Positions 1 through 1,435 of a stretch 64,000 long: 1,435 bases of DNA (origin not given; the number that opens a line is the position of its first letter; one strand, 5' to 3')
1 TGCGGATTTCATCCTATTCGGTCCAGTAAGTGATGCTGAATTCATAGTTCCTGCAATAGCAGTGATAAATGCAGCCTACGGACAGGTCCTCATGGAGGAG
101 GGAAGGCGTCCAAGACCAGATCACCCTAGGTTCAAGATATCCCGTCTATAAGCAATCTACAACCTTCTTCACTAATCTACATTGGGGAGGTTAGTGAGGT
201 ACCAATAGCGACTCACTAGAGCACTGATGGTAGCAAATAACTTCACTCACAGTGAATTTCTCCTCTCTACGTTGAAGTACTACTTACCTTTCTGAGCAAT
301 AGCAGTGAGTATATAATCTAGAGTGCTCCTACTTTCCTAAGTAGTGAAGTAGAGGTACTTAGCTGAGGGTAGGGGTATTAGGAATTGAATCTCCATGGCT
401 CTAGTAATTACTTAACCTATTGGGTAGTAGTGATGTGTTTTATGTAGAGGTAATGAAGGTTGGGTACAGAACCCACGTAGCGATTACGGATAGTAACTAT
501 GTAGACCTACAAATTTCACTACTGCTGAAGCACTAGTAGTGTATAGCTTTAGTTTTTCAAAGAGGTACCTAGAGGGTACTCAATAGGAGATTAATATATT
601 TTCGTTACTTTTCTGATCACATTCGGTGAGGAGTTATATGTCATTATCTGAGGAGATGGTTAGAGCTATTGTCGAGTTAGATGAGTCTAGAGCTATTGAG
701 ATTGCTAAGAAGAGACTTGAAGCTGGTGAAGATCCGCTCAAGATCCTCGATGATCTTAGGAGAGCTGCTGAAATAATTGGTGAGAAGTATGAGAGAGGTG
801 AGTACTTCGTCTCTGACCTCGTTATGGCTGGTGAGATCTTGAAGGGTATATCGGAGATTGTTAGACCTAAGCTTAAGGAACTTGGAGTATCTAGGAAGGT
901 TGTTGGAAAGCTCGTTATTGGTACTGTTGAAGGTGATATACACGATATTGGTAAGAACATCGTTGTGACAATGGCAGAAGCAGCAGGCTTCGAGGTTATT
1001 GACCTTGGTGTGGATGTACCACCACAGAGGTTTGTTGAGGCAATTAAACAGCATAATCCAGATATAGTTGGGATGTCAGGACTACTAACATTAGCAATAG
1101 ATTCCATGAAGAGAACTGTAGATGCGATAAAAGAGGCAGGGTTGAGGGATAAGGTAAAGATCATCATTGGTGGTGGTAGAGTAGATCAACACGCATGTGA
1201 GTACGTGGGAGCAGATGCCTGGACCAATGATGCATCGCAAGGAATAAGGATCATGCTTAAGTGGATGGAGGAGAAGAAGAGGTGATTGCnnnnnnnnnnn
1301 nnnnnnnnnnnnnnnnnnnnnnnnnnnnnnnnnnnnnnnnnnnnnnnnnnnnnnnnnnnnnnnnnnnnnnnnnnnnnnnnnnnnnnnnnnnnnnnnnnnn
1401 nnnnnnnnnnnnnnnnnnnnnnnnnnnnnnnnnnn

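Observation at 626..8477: Complete corrinoid methyl-transfer module with embedded MFS importer (Mto/Mtv-like) in a Thermoproteota-like genome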

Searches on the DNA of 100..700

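Call 54: search_rna_families(source=window, start=100, end=700, threshold=evalue, max_evalue=1)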
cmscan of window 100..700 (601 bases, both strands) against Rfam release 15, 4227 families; matches with E-value up to 1: 0.
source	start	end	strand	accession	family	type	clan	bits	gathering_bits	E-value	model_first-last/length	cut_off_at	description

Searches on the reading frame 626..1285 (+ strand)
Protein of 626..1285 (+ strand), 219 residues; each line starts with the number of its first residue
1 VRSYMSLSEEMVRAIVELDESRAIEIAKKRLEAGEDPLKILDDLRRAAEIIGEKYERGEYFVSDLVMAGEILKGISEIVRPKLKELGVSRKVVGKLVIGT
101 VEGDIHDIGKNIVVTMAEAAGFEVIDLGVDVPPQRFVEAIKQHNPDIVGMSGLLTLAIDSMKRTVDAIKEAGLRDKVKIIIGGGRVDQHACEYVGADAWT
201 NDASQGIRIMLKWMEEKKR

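Call 3: search_protein_families(library=pfam, proteins=[window:626-1285:+], max_evalue=0.01)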
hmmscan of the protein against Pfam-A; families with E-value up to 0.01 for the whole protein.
window:626-1285:+ (219 aa): 2 families
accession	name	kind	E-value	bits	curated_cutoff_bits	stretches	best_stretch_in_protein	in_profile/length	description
PF02310.24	B12-binding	-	1.9e-27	96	32.1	1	94-197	1-107/121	B12 binding domain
PF02607.22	B12-binding_2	-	2.3e-15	57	23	1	8-78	2-72/74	B12 binding domain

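Call 4: search_protein_families(library=ncbifam, proteins=[window:626-1285:+], max_evalue=0.01)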
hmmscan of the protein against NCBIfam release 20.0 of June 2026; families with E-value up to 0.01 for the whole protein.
window:626-1285:+ (219 aa): 16 families
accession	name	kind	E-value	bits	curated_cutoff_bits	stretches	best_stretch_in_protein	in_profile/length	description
TIGR02370.1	pyl_corrinoid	subfamily_domain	1.6e-51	174.5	215.3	1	12-205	3-196/197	methyltransferase cognate corrinoid protein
NF047996.1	corrin_MtgC_2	exception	4.4e-48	163.6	370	1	11-213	8-209/212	glycine betaine-specific corrinoid protein MtgC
NF047995.1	corrinoid_MtgC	exception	1.7e-45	155.2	310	1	7-210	4-209/215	glycine betaine-specific corrinoid protein MtgC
NF041607.1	dimeth_corrin_MtbC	equivalog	1.3e-44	152.1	350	1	13-208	3-197/203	dimethylamine corrinoid protein MtbC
NF040669.1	MtaC2_Meth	equivalog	6.4e-35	120.8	450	1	11-210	46-242/267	methanol--corrinoid protein MtaC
TIGR02082.1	metH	equivalog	1.6e-33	115.5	1010.85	1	7-218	646-862/1182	methionine synthase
NF040655.1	MtaC_Meth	equivalog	6.8e-33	113.8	420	1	9-209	37-233/253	methanol--corrinoid protein MtaC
NF007024.0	PRK09490.1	equivalog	8e-29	100.1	1497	1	11-218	669-880/1234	methionine synthase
NF002612.0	PRK02261.1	equivalog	2.7e-13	49.7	110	1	95-184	5-93/148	methylaspartate mutase subunit S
NF040743.1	ornith_mutase_E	equivalog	1.4e-09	36.5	800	1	95-214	597-723/730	D-ornithine 4,5-aminomutase subunit OraE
TIGR01501.1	MthylAspMutase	equivalog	1.7e-09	37.6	135.8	1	96-184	4-91/134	methylaspartate mutase subunit S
NF052385.1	Lys_5_6_beta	equivalog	1.2e-07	31.7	280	1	120-199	137-219/241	lysine 5,6-aminomutase subunit beta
TIGR00640.1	acid_CoA_mut_C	subfamily_domain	3e-06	27.3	57.45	1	96-183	5-91/132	methylmalonyl-CoA mutase C-terminal domain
NF052513.1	TransRegCarH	equivalog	3.3e-06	26.6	400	1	6-197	82-262/274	HTH-type transcriptional repressor CarH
NF006944.0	PRK09426.1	equivalog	0.00031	18.8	876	1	94-184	590-679/721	methylmalonyl-CoA mutase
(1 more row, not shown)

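Call 10: search_solved_structures(query=window:626-1285:+, max_evalue=0.001, show_alignments=1)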
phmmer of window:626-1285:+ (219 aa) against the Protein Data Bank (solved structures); distinct sequences matched with E-value up to 0.001: 28.
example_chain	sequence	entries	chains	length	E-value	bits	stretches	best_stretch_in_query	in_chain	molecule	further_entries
4jgi_A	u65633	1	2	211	3.7e-54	186.6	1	12-214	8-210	Putative uncharacterized protein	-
1y80_A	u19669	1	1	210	3.2e-48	167.3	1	8-209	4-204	Predicted cobalamin binding protein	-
7xcn_M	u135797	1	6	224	1.6e-39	138.9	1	12-207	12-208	Trimethylamine methyltransferase corrinoid protein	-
3ezx_A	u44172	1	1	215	6.4e-30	107.5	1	10-212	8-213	Monomethylamine corrinoid protein 1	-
1bmt_A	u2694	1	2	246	5.8e-25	91.3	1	16-189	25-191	METHIONINE SYNTHASE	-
2i2x_B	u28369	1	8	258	2.8e-24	89.1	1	11-201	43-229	Methyltransferase 1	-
3bul_A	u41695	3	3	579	1.2e-23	87.1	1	17-188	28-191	Methionine synthase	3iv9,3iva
1k7y_A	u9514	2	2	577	1.4e-22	83.6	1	16-188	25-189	methionine synthase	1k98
8ssd_A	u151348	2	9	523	3.6e-22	82.2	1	9-210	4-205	Methionine synthase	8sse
9cbp_A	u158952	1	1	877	3.7e-22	82.1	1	7-210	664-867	Methionine synthase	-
8ssc_A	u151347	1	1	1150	6e-22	81.5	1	7-210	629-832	Methionine synthase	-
9cbr_A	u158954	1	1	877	9.8e-22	80.8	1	7-210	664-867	Methionine synthase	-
9cbq_A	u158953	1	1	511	1.4e-21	80.3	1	7-210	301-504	Methionine synthase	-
9cbo_A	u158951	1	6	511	1.8e-21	79.9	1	7-210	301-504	Methionine synthase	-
8g3h_A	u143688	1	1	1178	7.2e-18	68.1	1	36-192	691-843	Methionine synthase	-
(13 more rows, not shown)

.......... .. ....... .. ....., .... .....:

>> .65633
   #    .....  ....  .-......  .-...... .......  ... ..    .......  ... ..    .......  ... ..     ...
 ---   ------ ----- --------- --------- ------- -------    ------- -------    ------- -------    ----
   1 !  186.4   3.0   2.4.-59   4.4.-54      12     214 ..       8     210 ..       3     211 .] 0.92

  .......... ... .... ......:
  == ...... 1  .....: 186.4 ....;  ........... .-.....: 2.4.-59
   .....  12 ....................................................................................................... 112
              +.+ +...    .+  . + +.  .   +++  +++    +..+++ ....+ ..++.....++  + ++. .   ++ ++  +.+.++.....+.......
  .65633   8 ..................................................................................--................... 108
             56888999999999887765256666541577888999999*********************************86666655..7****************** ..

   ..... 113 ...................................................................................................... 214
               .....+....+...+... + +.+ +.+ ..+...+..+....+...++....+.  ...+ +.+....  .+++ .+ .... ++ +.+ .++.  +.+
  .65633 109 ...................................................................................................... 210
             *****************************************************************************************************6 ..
